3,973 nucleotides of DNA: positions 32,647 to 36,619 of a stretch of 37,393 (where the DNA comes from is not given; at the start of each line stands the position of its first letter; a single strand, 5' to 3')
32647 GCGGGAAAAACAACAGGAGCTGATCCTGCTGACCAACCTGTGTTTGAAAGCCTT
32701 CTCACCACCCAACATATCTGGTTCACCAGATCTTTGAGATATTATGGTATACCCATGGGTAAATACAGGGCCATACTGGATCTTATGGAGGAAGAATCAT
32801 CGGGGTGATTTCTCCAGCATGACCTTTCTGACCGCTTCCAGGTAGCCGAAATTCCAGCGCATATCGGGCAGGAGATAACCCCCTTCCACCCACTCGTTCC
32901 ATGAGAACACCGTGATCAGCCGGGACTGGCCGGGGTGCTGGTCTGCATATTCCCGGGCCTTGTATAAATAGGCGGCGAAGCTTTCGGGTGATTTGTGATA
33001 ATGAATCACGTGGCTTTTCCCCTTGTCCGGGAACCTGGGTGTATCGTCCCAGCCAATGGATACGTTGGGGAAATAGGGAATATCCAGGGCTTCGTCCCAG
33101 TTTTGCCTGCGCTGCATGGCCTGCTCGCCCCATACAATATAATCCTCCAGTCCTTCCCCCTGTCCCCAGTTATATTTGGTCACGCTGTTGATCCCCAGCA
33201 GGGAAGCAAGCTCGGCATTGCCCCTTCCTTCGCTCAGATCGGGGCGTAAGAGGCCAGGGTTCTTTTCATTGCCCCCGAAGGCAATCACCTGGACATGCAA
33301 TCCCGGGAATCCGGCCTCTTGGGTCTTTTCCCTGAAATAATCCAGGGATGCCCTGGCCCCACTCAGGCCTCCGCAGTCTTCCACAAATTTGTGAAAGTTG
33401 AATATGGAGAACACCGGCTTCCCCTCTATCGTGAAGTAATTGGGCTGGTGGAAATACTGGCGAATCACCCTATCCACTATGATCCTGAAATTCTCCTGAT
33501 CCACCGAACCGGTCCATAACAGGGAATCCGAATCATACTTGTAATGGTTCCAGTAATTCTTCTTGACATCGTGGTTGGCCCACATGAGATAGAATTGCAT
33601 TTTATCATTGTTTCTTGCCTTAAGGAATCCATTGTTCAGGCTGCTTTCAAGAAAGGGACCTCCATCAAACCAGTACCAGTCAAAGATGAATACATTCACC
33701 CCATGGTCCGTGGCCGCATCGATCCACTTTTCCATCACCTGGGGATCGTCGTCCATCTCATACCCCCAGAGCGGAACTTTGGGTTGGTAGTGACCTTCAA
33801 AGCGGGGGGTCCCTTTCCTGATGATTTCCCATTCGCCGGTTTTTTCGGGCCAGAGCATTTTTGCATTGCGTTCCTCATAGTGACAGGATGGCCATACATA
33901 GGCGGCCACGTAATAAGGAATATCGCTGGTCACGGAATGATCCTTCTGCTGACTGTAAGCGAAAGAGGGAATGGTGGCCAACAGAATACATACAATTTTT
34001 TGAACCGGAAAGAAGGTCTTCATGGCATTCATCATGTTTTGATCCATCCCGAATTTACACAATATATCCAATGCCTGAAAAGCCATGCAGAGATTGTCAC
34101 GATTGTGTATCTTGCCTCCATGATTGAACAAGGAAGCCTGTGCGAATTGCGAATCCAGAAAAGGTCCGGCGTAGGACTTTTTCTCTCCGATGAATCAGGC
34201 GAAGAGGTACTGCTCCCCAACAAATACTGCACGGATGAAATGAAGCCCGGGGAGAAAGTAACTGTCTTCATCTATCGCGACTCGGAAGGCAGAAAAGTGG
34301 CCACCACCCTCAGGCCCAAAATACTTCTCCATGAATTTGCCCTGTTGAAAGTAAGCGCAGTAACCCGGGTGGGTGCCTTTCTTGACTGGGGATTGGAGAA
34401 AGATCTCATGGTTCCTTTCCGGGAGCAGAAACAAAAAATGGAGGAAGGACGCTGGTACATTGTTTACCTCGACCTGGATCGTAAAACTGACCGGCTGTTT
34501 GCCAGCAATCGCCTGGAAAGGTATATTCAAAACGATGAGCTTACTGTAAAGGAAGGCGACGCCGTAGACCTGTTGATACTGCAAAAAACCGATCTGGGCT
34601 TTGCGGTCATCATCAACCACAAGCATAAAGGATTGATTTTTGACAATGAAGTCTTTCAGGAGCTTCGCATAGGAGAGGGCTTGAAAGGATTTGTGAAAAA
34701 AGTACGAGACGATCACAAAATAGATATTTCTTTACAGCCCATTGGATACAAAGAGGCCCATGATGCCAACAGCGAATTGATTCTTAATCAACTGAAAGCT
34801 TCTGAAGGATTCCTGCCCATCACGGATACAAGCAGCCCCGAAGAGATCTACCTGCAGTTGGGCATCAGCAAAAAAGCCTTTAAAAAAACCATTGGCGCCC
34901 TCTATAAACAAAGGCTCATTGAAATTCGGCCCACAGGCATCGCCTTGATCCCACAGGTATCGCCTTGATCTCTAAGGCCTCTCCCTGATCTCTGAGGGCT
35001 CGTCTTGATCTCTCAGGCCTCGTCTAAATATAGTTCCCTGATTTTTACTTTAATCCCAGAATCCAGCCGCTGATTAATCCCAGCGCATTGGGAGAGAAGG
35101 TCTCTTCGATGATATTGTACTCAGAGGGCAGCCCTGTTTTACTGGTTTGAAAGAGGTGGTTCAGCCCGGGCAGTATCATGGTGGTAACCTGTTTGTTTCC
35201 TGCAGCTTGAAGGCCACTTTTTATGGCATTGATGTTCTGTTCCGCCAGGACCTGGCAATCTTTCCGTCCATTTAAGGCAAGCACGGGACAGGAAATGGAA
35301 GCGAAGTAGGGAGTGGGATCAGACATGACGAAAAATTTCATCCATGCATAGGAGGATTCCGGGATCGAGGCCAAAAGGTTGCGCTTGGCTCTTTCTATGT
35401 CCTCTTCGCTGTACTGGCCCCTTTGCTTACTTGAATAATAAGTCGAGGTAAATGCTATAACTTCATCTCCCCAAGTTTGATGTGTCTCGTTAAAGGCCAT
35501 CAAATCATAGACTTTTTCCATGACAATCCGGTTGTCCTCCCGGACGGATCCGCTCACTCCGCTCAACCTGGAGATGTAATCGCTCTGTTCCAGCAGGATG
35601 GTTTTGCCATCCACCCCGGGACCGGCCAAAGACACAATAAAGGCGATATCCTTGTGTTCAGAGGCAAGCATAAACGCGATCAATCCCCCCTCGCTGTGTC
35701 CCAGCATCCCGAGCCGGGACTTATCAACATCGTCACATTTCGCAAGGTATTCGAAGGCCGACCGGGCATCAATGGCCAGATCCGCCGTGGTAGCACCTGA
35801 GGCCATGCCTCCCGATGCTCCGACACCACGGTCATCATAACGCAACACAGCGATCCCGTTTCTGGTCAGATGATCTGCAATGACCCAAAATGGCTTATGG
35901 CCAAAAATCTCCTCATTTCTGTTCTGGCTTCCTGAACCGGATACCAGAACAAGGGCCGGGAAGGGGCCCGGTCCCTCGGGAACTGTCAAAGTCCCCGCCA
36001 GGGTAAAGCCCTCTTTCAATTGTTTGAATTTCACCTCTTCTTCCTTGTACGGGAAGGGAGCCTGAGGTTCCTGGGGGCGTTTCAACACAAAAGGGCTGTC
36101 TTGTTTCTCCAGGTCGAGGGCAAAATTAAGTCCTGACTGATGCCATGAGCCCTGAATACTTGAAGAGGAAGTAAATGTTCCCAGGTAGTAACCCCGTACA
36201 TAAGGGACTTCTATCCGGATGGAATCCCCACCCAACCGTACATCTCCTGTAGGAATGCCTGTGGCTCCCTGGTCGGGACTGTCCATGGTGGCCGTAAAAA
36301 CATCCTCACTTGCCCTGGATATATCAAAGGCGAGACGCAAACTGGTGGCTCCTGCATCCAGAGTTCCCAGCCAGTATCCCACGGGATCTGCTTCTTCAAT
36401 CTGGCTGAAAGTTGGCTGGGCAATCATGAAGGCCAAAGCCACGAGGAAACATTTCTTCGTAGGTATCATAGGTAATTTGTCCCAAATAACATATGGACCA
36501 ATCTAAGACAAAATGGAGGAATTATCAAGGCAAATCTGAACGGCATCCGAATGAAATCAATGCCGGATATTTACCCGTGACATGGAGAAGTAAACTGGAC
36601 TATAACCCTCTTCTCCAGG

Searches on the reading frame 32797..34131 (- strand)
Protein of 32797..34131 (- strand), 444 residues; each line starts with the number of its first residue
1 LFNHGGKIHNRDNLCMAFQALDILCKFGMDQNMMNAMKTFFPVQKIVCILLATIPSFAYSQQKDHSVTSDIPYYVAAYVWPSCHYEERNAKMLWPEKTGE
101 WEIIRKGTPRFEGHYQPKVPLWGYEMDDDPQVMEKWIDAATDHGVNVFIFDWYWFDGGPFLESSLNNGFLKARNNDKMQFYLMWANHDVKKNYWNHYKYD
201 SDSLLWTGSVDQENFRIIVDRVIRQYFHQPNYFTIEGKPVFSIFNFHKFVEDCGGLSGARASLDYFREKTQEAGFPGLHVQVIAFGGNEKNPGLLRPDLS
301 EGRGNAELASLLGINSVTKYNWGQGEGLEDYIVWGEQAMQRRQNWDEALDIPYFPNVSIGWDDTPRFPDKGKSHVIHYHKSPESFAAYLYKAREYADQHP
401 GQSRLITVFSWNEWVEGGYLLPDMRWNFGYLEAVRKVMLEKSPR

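Call 46: search_protein_families(library=pfam, proteins=[window:32797-34131:-], max_evalue=0.001)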
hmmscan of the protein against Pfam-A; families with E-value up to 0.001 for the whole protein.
window:32797-34131:- (444 aa): 1 family
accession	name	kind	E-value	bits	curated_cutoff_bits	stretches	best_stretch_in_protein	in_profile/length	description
PF14307.12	Glyco_tran_WbsX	-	1.8e-46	159.7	25.1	1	77-434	3-350/350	Glycosyltransferase WbsX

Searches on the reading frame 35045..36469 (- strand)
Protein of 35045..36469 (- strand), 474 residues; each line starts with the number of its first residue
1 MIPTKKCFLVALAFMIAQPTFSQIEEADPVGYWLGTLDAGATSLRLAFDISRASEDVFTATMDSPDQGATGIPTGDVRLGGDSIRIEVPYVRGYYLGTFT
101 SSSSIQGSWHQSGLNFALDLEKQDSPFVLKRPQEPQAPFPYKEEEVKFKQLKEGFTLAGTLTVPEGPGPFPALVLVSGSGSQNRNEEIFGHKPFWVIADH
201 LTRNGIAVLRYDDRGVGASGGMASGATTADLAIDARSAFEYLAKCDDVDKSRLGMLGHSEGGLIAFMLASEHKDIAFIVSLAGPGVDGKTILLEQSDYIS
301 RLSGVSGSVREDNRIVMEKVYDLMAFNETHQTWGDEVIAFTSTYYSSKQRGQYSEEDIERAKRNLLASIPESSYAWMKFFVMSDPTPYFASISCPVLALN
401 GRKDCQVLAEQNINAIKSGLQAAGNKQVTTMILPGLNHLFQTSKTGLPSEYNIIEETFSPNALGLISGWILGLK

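Call 46: search_protein_families(library=pfam, proteins=[window:35045-36469:-], max_evalue=0.001)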
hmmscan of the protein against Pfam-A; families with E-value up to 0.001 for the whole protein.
window:35045-36469:- (474 aa): 9 families
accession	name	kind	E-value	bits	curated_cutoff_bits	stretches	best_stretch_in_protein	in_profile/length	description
PF12146.15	Hydrolase_4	-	3.6e-13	49.8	27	1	197-438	23-232/239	Serine aminopeptidase, S33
PF02129.25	Peptidase_S15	-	3.9e-11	43.6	23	1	154-415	2-243/262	X-Pro dipeptidyl-peptidase (S15 family)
PF08840.17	BAAT_C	-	4.7e-11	43.6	20.9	1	238-309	9-80/210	BAAT / Acyl-CoA thioester hydrolase C terminal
PF00561.26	Abhydrolase_1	-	2e-08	34.6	25.8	1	171-283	1-102/245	alpha/beta hydrolase fold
PF00326.27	Peptidase_S9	-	5e-08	33.1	22.6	0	234-275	47-88/213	Prolyl oligopeptidase family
PF12697.13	Abhydrolase_6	-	1.9e-06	29.1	26.3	1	173-441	1-207/217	Alpha/beta hydrolase family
PF01738.24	DLH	-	6.5e-05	23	21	0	228-276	74-122/217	Dienelactone hydrolase family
PF20434.5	BD-FAE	-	0.00034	20.6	26.8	0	168-412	11-208/215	BD-FAE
PF06500.17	FrsA-like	-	0.0005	19.4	22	1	141-281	166-296/414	Esterase FrsA-like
